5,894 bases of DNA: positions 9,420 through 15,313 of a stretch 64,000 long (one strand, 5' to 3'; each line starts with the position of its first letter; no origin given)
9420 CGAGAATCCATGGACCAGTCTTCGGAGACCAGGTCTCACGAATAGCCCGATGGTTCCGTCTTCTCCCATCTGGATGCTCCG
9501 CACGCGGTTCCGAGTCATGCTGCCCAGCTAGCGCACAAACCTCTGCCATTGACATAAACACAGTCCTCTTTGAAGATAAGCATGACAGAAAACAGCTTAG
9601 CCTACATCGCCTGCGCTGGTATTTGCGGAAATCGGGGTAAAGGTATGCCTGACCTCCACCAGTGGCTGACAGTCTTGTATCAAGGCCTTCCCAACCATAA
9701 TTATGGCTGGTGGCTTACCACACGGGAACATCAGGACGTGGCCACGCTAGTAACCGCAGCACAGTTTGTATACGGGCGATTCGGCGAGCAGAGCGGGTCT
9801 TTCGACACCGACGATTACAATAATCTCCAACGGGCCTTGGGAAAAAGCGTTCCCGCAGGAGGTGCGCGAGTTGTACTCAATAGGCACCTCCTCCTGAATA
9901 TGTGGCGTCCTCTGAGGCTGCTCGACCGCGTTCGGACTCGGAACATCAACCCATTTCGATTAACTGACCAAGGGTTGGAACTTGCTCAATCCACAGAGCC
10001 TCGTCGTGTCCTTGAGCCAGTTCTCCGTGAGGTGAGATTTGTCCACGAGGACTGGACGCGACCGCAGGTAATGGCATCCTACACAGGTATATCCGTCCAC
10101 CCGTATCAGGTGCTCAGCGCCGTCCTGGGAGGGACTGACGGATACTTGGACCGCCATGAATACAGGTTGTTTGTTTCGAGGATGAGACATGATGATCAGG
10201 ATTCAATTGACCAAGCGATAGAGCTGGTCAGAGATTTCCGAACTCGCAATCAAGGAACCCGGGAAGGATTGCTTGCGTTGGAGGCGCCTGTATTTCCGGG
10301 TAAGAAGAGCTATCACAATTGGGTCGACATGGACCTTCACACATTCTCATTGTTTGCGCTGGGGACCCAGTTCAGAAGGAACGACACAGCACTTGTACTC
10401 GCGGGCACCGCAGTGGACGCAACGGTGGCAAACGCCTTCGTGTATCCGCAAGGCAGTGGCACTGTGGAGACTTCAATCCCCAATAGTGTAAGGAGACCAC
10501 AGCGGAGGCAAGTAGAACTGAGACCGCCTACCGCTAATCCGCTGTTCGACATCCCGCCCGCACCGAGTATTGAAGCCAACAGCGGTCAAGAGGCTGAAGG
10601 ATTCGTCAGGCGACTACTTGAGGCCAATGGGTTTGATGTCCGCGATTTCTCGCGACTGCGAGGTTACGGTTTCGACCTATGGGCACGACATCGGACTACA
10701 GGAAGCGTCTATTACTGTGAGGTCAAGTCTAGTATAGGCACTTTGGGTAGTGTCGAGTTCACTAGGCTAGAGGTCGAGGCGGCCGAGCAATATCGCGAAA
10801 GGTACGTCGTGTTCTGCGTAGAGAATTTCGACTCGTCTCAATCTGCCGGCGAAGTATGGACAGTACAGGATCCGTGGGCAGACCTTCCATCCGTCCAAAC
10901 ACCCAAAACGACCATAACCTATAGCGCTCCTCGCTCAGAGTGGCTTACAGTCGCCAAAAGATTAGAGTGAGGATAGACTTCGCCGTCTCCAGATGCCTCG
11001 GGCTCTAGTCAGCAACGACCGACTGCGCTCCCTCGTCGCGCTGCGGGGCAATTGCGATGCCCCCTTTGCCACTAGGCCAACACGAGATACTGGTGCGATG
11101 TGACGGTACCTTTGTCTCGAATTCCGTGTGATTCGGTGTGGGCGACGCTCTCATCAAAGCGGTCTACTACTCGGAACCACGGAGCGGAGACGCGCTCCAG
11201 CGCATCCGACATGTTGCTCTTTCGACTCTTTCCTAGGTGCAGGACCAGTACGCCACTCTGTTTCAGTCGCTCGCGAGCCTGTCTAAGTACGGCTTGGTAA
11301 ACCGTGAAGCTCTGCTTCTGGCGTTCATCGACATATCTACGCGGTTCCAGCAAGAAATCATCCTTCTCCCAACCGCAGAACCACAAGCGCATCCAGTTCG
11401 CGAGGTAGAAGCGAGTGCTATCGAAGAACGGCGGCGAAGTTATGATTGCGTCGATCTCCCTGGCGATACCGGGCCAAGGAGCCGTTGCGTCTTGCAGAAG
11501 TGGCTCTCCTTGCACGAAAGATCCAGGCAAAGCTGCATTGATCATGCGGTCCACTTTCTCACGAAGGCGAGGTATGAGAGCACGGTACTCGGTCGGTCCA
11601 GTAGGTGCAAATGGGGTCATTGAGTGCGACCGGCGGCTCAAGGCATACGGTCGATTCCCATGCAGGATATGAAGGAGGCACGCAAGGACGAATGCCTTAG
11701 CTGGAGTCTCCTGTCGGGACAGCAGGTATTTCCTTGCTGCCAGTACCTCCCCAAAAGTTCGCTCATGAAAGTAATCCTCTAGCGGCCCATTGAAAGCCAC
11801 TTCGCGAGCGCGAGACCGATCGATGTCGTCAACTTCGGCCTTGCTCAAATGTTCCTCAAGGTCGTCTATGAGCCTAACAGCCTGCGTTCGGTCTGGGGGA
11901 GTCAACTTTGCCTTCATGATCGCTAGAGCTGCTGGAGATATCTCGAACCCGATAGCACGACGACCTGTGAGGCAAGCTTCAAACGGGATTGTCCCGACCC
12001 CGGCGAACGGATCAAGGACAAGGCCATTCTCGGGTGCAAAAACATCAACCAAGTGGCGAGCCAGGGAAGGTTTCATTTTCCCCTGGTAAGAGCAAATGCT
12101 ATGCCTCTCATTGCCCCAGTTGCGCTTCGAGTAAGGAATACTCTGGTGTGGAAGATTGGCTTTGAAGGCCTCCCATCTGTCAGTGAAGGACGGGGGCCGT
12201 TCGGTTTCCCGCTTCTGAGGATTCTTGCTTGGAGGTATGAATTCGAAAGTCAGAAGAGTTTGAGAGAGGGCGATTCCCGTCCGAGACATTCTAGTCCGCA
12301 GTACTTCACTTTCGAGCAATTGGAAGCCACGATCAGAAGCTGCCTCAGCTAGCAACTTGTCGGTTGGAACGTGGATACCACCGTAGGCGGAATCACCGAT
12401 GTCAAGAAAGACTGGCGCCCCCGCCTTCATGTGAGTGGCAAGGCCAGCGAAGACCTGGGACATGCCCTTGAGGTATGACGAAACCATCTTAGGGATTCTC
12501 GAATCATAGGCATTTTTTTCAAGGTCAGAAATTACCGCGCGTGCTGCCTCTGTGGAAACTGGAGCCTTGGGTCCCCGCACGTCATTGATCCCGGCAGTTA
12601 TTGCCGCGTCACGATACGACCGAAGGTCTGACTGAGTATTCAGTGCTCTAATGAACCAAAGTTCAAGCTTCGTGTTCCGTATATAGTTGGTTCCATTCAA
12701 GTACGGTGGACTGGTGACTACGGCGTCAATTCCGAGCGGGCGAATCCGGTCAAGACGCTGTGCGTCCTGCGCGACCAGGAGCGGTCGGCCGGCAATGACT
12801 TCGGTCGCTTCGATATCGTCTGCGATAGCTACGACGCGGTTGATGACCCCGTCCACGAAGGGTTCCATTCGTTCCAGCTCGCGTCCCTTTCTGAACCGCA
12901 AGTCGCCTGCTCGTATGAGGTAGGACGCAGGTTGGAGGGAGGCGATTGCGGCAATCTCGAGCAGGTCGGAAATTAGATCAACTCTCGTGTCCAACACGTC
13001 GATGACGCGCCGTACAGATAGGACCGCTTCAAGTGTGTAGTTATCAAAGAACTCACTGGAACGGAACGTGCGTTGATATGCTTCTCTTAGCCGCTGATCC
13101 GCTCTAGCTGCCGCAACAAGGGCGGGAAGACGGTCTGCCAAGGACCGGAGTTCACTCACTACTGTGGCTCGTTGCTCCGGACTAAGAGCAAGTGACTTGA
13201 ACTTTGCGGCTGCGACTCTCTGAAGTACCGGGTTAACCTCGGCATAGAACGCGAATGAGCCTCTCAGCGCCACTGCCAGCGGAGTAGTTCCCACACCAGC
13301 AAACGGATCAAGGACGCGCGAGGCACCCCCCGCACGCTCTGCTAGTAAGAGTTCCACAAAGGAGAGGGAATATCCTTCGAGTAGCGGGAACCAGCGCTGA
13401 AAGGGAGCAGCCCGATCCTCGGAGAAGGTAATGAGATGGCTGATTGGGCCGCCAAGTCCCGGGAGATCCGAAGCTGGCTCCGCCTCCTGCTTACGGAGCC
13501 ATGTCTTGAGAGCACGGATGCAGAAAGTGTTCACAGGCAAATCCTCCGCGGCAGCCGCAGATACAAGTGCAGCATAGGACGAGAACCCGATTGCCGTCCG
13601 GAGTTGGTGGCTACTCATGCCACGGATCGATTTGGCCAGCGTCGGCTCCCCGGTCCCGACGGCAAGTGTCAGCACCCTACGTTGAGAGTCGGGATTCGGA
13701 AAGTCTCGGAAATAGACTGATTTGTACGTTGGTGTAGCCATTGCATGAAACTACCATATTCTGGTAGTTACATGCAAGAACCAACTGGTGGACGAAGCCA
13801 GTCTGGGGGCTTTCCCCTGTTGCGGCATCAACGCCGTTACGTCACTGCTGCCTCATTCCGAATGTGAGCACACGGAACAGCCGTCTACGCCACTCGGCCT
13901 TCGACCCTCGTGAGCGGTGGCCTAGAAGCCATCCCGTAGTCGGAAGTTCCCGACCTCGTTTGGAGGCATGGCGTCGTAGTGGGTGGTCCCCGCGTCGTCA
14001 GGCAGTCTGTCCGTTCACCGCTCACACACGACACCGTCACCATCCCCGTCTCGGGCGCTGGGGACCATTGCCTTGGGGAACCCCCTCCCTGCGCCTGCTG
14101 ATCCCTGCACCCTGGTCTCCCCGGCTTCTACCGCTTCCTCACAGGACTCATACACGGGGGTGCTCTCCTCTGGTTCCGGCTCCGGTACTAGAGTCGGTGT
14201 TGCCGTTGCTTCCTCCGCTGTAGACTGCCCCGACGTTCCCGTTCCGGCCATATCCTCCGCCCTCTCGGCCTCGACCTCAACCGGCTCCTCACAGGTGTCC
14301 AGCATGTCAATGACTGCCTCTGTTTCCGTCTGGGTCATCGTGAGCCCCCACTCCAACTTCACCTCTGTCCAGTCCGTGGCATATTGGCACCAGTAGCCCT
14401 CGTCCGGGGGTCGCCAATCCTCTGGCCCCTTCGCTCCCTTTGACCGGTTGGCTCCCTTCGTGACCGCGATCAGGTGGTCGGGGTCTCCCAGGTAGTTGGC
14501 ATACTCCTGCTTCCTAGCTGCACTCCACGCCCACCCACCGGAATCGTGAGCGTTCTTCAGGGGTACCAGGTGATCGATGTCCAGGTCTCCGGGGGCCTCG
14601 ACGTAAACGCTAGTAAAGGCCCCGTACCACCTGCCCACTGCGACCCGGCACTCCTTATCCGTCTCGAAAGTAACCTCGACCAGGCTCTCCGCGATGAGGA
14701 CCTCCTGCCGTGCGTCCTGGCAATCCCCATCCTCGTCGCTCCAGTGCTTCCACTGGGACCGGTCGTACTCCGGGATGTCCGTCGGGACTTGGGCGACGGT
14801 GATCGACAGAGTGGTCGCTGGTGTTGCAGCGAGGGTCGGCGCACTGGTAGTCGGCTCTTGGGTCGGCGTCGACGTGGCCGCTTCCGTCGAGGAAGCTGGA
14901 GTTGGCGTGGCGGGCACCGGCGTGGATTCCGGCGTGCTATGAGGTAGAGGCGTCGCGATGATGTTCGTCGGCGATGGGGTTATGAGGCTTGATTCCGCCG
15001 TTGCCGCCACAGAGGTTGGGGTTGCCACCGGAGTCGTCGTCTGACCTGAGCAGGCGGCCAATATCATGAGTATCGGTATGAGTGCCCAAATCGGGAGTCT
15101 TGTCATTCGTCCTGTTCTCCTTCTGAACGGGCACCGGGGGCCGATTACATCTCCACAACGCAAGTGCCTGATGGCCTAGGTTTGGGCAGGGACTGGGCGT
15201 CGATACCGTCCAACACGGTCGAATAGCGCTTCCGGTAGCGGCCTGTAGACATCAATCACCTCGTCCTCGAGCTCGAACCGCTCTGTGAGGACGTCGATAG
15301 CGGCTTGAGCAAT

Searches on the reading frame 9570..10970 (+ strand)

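Call 77: search_protein_families(library=pfam, proteins=[window:9570-10970:+], max_evalue=0.0001)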
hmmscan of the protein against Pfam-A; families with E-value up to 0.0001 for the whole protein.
window:9570-10970:+ (466 aa): 2 families
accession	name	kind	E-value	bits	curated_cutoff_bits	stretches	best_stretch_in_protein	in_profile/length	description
PF13020.12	NOV_C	-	3.6e-09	37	22.1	1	362-424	25-86/91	Protein NO VEIN, C-terminal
PF04471.18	Mrr_cat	-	1.3e-05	25.8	21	1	335-415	2-84/115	Restriction endonuclease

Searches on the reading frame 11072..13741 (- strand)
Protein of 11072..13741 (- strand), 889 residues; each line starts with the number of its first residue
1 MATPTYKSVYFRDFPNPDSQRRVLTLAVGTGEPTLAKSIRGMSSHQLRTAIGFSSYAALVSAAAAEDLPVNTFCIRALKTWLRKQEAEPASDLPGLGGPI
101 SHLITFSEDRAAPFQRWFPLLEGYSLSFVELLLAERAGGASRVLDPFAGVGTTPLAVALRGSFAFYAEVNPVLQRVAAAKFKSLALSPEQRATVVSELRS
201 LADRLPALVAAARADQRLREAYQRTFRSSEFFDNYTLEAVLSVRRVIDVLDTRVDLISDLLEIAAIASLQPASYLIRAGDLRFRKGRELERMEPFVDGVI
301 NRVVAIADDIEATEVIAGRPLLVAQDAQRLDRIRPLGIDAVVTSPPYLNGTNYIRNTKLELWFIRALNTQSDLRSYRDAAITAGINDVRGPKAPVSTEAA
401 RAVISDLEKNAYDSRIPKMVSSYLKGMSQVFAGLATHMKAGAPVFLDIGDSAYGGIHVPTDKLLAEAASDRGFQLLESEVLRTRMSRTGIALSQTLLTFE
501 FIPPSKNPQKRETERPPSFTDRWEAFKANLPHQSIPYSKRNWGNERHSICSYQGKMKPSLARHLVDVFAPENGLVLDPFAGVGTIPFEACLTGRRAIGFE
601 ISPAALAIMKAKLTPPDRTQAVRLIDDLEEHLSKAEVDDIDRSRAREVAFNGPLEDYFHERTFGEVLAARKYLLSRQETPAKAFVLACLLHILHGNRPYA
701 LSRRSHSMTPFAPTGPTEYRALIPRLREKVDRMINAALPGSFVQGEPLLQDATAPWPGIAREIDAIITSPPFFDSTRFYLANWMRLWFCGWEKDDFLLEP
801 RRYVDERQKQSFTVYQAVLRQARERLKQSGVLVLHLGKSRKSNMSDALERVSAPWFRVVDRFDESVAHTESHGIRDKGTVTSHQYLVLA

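Call 7: search_protein_families(library=pfam, proteins=[window:11072-13741:-], max_evalue=0.01)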
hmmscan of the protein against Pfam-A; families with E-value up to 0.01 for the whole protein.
window:11072-13741:- (889 aa): 4 families
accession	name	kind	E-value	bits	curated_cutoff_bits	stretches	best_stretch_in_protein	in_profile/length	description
PF01555.25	N6_N4_Mtase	-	2.1e-20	74.1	26.7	1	338-609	1-219/221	DNA methylase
PF01170.24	UPF0020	-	2.4e-10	40.9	22.3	1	550-636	6-93/197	RMKL-like, methyltransferase domain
PF03602.21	Cons_hypoth95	-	0.00016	21.9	24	0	572-634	42-106/182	Conserved hypothetical protein 95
PF02475.24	TRM5-TYW2_MTfase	-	0.00052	20.5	28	0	564-613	29-80/164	TRM5/TYW2 methyltransferase domain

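Call 8: search_protein_families(library=padloc, proteins=[window:11072-13741:-], max_evalue=0.01)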
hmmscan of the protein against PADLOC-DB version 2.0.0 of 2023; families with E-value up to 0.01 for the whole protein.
window:11072-13741:- (889 aa): 53 families (the best 25 are shown)
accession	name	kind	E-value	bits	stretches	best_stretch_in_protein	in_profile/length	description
PDLC03389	MTase_II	-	8.3e-57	190.9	1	104-498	46-441/445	Type II methyltransferase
PDLC03224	MTase_II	-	1.7e-38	130.8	2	103-486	56-457/481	Type II methyltransferase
PDLC03325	MTase_II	-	6.4e-28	95.6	3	547-676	65-182/426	Type II methyltransferase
PDLC03306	MTase_II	-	2.2e-25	87.5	1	98-485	14-401/422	Type II methyltransferase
PDLC03353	MTase_II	-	3.8e-18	64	1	322-614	12-251/260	Type II methyltransferase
PDLC03322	MTase_II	-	4.5e-18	63.3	1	539-634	29-127/446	Type II methyltransferase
PDLC03377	MTase_II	-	5.2e-16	56.3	2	546-612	95-162/504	Type II methyltransferase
PDLC03380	MTase_II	-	1.9e-15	55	2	546-626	31-111/393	Type II methyltransferase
PDLC03387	MTase_II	-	4.4e-15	53.6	1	558-614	220-276/289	Type II methyltransferase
PDLC03364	MTase_II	-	2.9e-14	50.9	1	546-613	32-100/380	Type II methyltransferase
PDLC04134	mad2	-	8.5e-14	49.2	1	558-614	277-334/492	mads_2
PDLC03350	MTase_II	-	1.9e-13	48.5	1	559-613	241-295/312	Type II methyltransferase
PDLC03369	MTase_II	-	2.9e-13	47.4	1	546-612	114-181/532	Type II methyltransferase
PDLC03320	MTase_II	-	5.1e-13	46.8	2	563-614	224-275/289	Type II methyltransferase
PDLC03362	MTase_II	-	5.2e-13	46.6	1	545-634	42-132/438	Type II methyltransferase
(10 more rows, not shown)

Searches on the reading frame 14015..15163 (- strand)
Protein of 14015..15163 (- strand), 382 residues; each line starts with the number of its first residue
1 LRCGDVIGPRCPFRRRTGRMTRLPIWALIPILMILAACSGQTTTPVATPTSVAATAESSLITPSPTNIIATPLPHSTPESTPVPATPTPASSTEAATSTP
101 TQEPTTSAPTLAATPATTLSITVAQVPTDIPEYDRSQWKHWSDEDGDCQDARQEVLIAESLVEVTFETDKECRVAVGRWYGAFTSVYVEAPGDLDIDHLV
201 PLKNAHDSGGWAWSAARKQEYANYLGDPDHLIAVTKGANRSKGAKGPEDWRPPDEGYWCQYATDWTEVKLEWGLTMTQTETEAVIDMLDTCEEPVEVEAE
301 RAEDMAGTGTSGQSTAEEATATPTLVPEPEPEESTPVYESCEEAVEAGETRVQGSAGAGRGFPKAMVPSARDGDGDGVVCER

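Call 7: search_protein_families(library=pfam, proteins=[window:14015-15163:-], max_evalue=0.01)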
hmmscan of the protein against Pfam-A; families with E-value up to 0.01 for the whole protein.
window:14015-15163:- (382 aa): 2 families
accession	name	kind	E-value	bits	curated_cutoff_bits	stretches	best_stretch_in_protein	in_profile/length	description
PF07510.16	GmrSD_C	-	6.4e-09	36.3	23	1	192-285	42-136/138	GmrSD restriction endonucleases, C-terminal domain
PF05901.16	Excalibur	-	0.00033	21.4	22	1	338-381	1-36/36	Excalibur calcium-binding domain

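Call 8: search_protein_families(library=padloc, proteins=[window:14015-15163:-], max_evalue=0.01)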
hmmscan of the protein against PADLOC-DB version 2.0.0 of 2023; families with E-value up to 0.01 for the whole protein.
window:14015-15163:- (382 aa): 0 families
